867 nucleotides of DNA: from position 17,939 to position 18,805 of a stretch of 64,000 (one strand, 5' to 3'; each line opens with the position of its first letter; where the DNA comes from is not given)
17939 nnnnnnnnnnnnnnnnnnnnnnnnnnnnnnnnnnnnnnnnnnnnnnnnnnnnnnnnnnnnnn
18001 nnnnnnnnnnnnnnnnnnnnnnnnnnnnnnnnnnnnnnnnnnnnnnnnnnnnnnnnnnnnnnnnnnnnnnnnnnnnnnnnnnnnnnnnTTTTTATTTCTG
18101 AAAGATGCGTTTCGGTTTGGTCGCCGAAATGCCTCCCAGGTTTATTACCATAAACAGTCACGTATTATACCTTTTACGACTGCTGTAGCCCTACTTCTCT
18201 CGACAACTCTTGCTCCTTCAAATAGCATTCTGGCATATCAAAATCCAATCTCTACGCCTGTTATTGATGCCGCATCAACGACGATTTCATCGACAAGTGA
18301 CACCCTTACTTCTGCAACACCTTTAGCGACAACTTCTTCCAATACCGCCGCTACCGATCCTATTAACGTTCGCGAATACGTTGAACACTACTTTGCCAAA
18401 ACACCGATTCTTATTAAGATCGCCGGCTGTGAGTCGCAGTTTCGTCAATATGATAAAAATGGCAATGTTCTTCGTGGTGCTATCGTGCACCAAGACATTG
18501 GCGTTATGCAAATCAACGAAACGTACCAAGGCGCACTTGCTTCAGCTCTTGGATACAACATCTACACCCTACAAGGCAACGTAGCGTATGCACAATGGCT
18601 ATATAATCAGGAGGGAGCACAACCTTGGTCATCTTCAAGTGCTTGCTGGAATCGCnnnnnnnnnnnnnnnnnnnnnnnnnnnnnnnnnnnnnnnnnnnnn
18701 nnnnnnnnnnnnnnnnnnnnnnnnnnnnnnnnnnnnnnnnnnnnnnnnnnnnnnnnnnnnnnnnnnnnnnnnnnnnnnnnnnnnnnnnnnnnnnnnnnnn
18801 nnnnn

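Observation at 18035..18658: Rpf/transglycosylase-like secreted protein behind a perfect sigma-70 promoter but with no usable in-frame start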

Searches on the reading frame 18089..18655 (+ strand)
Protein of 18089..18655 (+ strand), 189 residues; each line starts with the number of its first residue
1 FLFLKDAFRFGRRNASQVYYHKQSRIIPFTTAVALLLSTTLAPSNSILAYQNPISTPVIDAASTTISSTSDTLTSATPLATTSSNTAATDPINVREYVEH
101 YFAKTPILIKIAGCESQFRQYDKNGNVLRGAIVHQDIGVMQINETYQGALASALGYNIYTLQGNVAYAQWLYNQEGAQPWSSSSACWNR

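Call 6: search_protein_families(library=pfam, proteins=[window:18089-18655:+], max_evalue=1)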
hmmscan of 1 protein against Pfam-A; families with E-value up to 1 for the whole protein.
window:18089-18655:+ (189 aa): 2 families
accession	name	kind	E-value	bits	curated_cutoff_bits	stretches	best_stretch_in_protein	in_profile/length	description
PF12498.13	bZIP_C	-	0.0097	17.4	22.7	1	66-106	23-63/119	Basic leucine-zipper C terminal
PF01464.25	SLT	-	0.085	12.9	21.3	1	99-159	8-60/117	Transglycosylase SLT domain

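Call 9: find_homologous_proteins(query=window:18137-18655:+, max_evalue=0.001)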
Query seq(173 aa) (173 aa): 28 proteins with E <= 0.001 among 184 candidates.
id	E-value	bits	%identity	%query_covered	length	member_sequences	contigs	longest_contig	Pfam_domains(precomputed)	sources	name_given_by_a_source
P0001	7.8e-88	310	83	100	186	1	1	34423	-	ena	-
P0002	5.7e-62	226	82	70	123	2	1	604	-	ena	-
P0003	1.3e-56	209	62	89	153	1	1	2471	-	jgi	-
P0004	2.7e-51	191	86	55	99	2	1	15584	-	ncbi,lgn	-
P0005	1.2e-50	189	68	75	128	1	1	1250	-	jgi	jgi:hypothetical protein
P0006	1.1e-42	163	54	88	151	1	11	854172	-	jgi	jgi:hypothetical protein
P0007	1.3e-35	140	61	57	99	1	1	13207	-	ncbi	-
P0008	2.2e-34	136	53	77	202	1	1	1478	-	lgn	-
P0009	1.2e-33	134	56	62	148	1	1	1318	-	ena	-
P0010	6.0e-33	132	63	55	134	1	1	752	-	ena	-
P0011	1.9e-32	130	57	54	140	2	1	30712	-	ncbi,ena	-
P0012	2.6e-32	130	57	57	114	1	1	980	-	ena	-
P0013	3.8e-32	129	63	51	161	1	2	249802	-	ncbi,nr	ncbi:MAG: hypothetical protein KGH93_01915 [Patescibacteria group bacterium]|nr:hypothetical protein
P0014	7.5e-32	128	63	57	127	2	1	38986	-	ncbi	-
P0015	1.1e-31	128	64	57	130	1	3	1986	-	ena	-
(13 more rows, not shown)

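Call 11: find_encoding_contigs(protein=P0001, flank=3000, max_places=3)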
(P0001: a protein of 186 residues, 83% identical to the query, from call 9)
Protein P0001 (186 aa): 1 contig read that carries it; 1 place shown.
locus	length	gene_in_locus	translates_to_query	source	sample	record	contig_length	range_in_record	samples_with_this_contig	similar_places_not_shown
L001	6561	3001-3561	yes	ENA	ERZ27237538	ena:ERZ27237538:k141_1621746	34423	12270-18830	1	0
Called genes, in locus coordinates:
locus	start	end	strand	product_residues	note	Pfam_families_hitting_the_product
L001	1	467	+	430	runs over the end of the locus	PF00595:PDZ, PF17820:PDZ_6, PF03572:Peptidase_S41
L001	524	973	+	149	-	PF01281:Ribosomal_L9_N, PF03948:Ribosomal_L9_C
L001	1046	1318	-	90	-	PF01016:Ribosomal_L27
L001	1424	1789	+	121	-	-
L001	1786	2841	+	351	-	PF01368:DHH, PF02272:DHHA1 (weak)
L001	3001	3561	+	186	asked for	-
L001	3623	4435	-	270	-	PF08282:Hydrolase_3, PF03332:PMM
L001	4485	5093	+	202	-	PF04542:Sigma70_r2, PF08281:Sigma70_r4_2, PF04545:Sigma70_r4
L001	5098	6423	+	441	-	-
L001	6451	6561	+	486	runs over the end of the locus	PF25967:RND-MFP_C (faint), PF25917:BSH_RND (weak), PF25975:CzcB_C (weak), PF25989:YknX_C (weak)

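Call 12: find_encoding_contigs(protein=P0004, flank=3000, max_places=3)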
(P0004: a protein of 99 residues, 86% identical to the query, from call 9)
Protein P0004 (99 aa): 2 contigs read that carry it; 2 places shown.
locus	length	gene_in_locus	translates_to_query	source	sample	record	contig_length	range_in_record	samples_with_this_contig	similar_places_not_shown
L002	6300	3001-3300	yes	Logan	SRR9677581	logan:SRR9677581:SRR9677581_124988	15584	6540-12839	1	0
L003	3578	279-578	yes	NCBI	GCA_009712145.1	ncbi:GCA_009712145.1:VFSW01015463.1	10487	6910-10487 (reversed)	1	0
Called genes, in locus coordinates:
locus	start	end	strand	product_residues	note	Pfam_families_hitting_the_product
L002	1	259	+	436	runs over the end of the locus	PF00595:PDZ, PF13180:PDZ_2 (weak), PF17820:PDZ_6, PF03572:Peptidase_S41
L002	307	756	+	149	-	PF01281:Ribosomal_L9_N, PF03948:Ribosomal_L9_C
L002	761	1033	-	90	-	PF01016:Ribosomal_L27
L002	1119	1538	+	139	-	-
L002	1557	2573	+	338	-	PF01368:DHH, PF02272:DHHA1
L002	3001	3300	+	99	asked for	-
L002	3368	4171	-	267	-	PF08282:Hydrolase_3, PF03332:PMM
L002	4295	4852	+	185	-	PF04542:Sigma70_r2, PF08281:Sigma70_r4_2, PF04545:Sigma70_r4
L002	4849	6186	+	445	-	-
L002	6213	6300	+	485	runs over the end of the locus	PF25917:BSH_RND (weak), PF25919:BSH_CusB (faint), PF25975:CzcB_C (weak)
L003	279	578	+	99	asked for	-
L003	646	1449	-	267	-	PF08282:Hydrolase_3, PF03332:PMM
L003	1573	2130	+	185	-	PF04542:Sigma70_r2, PF08281:Sigma70_r4_2, PF04545:Sigma70_r4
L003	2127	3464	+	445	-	-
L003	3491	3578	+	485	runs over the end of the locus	PF25917:BSH_RND (weak), PF25919:BSH_CusB (faint), PF25975:CzcB_C (weak)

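Call 13: find_encoding_contigs(protein=P0006, flank=3000, max_places=3)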
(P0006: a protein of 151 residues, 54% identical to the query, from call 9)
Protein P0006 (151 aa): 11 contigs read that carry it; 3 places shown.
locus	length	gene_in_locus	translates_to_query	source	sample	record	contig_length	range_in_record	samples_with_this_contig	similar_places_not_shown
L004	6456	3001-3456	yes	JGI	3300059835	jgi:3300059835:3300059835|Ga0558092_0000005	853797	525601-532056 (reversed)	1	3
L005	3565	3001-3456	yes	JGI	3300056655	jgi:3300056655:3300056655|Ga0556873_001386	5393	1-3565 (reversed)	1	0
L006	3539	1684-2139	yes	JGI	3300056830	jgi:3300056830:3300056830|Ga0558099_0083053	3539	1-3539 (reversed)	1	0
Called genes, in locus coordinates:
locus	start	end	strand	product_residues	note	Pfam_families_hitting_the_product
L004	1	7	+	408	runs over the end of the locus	PF00595:PDZ, PF13180:PDZ_2 (weak), PF17820:PDZ_6, PF03572:Peptidase_S41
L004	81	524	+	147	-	PF01281:Ribosomal_L9_N, PF03948:Ribosomal_L9_C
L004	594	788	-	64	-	-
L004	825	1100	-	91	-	PF01016:Ribosomal_L27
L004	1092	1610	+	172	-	PF02805:Ada_Zn_binding (weak)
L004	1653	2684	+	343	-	PF01368:DHH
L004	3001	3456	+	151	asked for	-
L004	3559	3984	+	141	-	-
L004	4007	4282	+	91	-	-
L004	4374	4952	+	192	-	PF04542:Sigma70_r2, PF08281:Sigma70_r4_2, PF04545:Sigma70_r4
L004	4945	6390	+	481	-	-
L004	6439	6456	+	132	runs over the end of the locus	-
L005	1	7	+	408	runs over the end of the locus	PF00595:PDZ, PF13180:PDZ_2 (weak), PF17820:PDZ_6, PF03572:Peptidase_S41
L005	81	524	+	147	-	PF01281:Ribosomal_L9_N, PF03948:Ribosomal_L9_C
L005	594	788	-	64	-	-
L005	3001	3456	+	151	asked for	-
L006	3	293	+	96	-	?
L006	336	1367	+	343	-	PF01368:DHH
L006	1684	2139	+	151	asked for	-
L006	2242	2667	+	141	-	-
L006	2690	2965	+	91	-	-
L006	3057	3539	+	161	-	?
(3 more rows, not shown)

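Call 19: find_related_loci(query=A1, collection=genome_contigs, flank=2500)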
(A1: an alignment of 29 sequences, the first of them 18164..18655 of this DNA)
Query A1 (164 aa) in genome_contigs; peptide patterns used: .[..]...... (x = any residue, [..] = any of these).
569 stretches matched a pattern; 485 encode a relative of the query (tblastn E <= 1e-3); the best 80 are kept; 80 distinct loci.
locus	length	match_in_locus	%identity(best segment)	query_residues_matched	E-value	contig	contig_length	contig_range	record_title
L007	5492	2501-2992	79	1-164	4e-86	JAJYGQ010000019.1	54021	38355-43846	MAG: bacterium isolate DBS1-3.bin146 NODE_912_length_54021_cov_1.7555, whole genome shotgun sequence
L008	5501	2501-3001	62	1-164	2e-65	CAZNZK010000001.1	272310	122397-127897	MAG TPA_asm: uncultured Candidatus Saccharibacteria bacterium isolate binchicken_co241_141 genome assembly, contig: NODE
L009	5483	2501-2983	45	1-164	3e-44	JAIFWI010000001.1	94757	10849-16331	MAG: Candidatus Parcubacteria bacterium isolate viral-cat_42_20 PAFVLPS_2018_scaffold_344, whole genome shotgun sequence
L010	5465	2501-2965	45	1-164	3e-43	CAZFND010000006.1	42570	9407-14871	MAG TPA_asm: uncultured Candidatus Saccharibacteria bacterium isolate SRP292972_co1_21 genome assembly, contig: NODE_515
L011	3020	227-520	61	67-164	1e-42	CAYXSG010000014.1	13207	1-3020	MAG TPA_asm: uncultured Candidatus Saccharibacteria bacterium isolate binchicken_co54_30 genome assembly, contig: NODE_8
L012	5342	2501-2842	55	52-164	1e-41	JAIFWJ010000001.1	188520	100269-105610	MAG: Candidatus Parcubacteria bacterium isolate viral-cat_44_14 PAFVLPS_2018_scaffold_157, whole genome shotgun sequence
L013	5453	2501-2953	43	1-163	1e-40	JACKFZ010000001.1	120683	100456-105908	MAG: Candidatus Nomurabacteria bacterium isolate HK-STAS-PATE-18 HK-STAS-PATE-18_1, whole genome shotgun sequence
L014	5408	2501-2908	47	11-162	1e-40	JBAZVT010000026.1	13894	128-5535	MAG: Candidatus Paceibacterota bacterium isolate SO_2017_GW1_26 NODE_16413_length_13894_cov_1.640081_OW334_2017, whole g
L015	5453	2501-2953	44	1-164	2e-40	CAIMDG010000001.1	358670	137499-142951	uncultured bacterium isolate KTt_bin-0975 genome assembly, contig: bin-0975:1/3, whole genome shotgun sequence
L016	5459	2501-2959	42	1-164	1e-39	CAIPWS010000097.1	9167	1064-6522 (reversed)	uncultured bacterium isolate Umea2p3_bin-1408 genome assembly, contig: bin-1408:097/148, whole genome shotgun sequence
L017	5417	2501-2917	47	21-164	2e-39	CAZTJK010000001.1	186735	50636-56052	MAG TPA_asm: uncultured Candidatus Saccharibacteria bacterium isolate binchicken_co185_277 genome assembly, contig: NODE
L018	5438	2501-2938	41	1-164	4e-39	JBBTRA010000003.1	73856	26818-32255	MAG: Patescibacteria group bacterium isolate H41-bin055_1 H41_bin055_1_000000000003, whole genome shotgun sequence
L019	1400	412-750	51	53-164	4e-40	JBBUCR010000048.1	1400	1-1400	MAG: Patescibacteria group bacterium isolate H52-bin043_1 H52_bin043_1_000000000048, whole genome shotgun sequence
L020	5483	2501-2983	42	1-162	2e-39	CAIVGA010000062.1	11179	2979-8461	uncultured bacterium isolate AM-2014-D4_bin-189 genome assembly, contig: bin-189:62/67, whole genome shotgun sequence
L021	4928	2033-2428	52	32-162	1e-38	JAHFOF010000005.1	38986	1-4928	MAG: bacterium isolate nzgw498 NODE_1396_length_38987_cov_3.678459, whole genome shotgun sequence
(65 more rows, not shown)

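Call 24: search_solved_structures(query=A1, max_evalue=10, show_alignments=2)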
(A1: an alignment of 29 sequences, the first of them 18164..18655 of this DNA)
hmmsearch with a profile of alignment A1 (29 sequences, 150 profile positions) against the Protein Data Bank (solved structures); distinct sequences matched with E-value up to 10: 1.
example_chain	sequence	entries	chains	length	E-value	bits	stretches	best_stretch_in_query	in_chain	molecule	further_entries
8urn_A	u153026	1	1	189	0.38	13.8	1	57-101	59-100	EscI inner rod protein type III secretion system,EtgA protein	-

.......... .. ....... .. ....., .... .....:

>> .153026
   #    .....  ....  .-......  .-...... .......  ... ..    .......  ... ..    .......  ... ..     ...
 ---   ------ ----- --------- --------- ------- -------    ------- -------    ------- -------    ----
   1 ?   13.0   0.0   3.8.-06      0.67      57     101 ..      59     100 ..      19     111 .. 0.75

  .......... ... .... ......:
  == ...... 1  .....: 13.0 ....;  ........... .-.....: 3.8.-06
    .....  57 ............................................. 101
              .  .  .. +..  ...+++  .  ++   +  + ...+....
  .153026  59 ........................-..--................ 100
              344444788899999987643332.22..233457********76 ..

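Call 28: predict_structure(alignment_id=A1)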
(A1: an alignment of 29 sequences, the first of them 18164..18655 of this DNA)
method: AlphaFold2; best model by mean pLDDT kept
length: 164 residues; sequences in the alignment: 29
mean_pLDDT: 74.7   pTM: 0.60
mean pLDDT of the five models: 74.7, 74.6, 68.2, 64.1, 61.1
residues with pLDDT >= 90: 88; 70-90: 8; 50-70: 15; < 50: 53
segments of 3 or more residues with pLDDT < 50: 19-40, 42-65
pLDDT, mean of each block of 10 residues (from residue 1): 53 50 42 43 42 42 59 98 96 95 95 97 97 98 98 90 75
secondary structure, 60 per line:
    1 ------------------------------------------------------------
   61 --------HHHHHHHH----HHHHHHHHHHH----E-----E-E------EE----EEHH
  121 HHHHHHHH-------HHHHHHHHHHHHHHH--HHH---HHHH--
elements in order: H69-76 H81-91 H119-128 H136-150 H159-162

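Call 31: fold_search(model_id=the predicted structure, library=pdb)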
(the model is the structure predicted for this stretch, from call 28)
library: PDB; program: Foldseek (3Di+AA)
matches with E <= 10: 28; with E <= 0.001: 0
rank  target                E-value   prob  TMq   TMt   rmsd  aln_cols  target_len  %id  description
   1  3w6f_A                3.6e-01  0.60  0.33  0.36   6.4       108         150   21  Crystal structure of catalytic domain of chitinase from Ralstonia sp. A-471 (E162Q) in complex with disaccharide (released 2013-05-15)
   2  1am7_A                4.4e-01  0.47  0.32  0.33   8.0       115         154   14  Lysozyme from bacteriophage lambda (released 1997-12-24)
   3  5o1j_A                6.2e-01  0.60  0.31  0.10   4.3        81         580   17  Lytic transglycosylase in action (released 2018-03-14)
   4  3w6b_A                7.5e-01  0.47  0.33  0.34   5.9       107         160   20  Crystal structure of catalytic domain of chitinase from Ralstonia sp. A-471 (released 2013-05-15)
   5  1iiz                  7.5e-01  0.28  0.29  0.38   7.6       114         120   18  Crystal Structure of the Induced Antibacterial Protein from Tasar Silkworm, Antheraea mylitta (released 2001-12-12)
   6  3d3d_A                8.4e-01  0.25  0.29  0.30   9.0       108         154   14  Bacteriophage lambda lysozyme complexed with a chitohexasaccharide (released 2008-09-09)
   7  3w6d_A                8.9e-01  0.38  0.33  0.35   6.4       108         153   20  Crystal structure of catalytic domain of chitinase from Ralstonia sp. A-471 (E141Q) in complex with tetrasaccharide (released 2013-05-15)
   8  3w6e_A                1.1e+00  0.38  0.33  0.34   5.9       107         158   20  Crystal structure of catalytic domain of chitinase from Ralstonia sp. A-471 (E162Q) (released 2013-05-15)
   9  8b2e                  1.1e+00  0.23  0.30  0.33   6.4       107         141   13  Muramidase from Kionochaeta sp natural catalytic core (released 2023-07-19)
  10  6fc4                  1.3e+00  0.38  0.36  0.12   4.8       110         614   14  The X-ray Structure of Lytic Transglycosylase Slt inactive mutant E503Q from Pseudomonas aeruginosa (released 2018-04-18)
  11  1fkq                  1.3e+00  0.23  0.30  0.38   8.2       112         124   12  RECOMBINANT GOAT ALPHA-LACTALBUMIN T29V (released 2001-02-14)
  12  5mpq                  1.4e+00  0.54  0.34  0.11   4.4        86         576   16  Bulgecin A: The key to a broad-spectrum inhibitor that targets lytic transglycosylases (released 2017-03-29)
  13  5o2n_A                1.5e+00  0.51  0.34  0.11   4.3        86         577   17  Lytic transglycosylase in action (released 2018-03-14)
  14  1gbs                  1.8e+00  0.23  0.22  0.20   4.0        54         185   22  CRYSTAL STRUCTURE OF BLACK SWAN GOOSE-TYPE LYSOZYME AT 1.8 ANGSTROMS RESOLUTION (released 1995-07-10)
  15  6fpn                  1.9e+00  0.47  0.37  0.12   4.4        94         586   16  Lytic transglycosylase in action (released 2018-03-14)
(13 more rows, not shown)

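Call 48: search_protein_representatives(alignment_id=A1)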
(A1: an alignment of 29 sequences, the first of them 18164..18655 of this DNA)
Query: 29 sequences, 150 profile positions. Proteins with E-value up to 0.001 (for the whole library): 3274; up to 1e-10: 2236; up to 1e-30: 349. The best 150 are listed.
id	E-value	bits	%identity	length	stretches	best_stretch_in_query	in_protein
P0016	1.5e-53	196.9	-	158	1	1-146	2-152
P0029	2.1e-53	196.5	-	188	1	2-149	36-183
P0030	6.5e-53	194.9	-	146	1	30-149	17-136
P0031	1.2e-51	190.8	-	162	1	1-147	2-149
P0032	2.0e-51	190.0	-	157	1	1-147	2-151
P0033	2.7e-51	189.6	-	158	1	2-147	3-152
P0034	4.2e-51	189.0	-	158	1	1-147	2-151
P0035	6.7e-51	188.4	-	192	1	23-147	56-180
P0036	2.6e-50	186.4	-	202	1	2-145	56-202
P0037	3.9e-50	185.9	-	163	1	2-148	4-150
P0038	5.5e-50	185.4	-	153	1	2-147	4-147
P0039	6.8e-50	185.1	-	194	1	1-146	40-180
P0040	7.3e-50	185.0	-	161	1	23-146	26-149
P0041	1.2e-49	184.3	-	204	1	9-148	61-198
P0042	2.8e-49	183.1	-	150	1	3-147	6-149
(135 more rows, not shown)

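Call 51: search_protein_families(library=pfam, alignment_id=A1, max_evalue=1)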
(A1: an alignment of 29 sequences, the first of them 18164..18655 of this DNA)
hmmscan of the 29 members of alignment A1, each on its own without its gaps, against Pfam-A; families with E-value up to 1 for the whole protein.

A. member 1, window:18164-18655:+ (164 aa): 2 families
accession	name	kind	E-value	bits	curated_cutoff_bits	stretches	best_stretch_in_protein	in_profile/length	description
PF12498.13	bZIP_C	-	0.0072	17.8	22.7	1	40-81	22-63/119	Basic leucine-zipper C terminal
PF01464.25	SLT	-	0.063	13.3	21.3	1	74-134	8-60/117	Transglycosylase SLT domain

B. families by the number of members that match (of 29 scanned): 10 families
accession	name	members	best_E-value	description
PF01464.25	SLT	17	0.00018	Transglycosylase SLT domain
PF18896.5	SLT_3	7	0.0015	Lysozyme like domain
PF12498.13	bZIP_C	2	0.0072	Basic leucine-zipper C terminal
PF20752.3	SP2_C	2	0.066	Structural protein 2 C-terminal domain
PF00062.25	Lys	2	0.13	C-type lysozyme/alpha-lactalbumin family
PF13053.11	DUF3914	1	0.0051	Protein of unknown function (DUF3914)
PF08838.16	DUF1811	1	0.0056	Protein of unknown function (DUF1811)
PF20860.2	Dicers_N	1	0.046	Dicers, N-terminal domain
PF12910.14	PHD_like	1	0.14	Antitoxin of toxin-antitoxin, RelE / RelB, TA system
PF06458.18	MucBP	1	0.22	MucBP domain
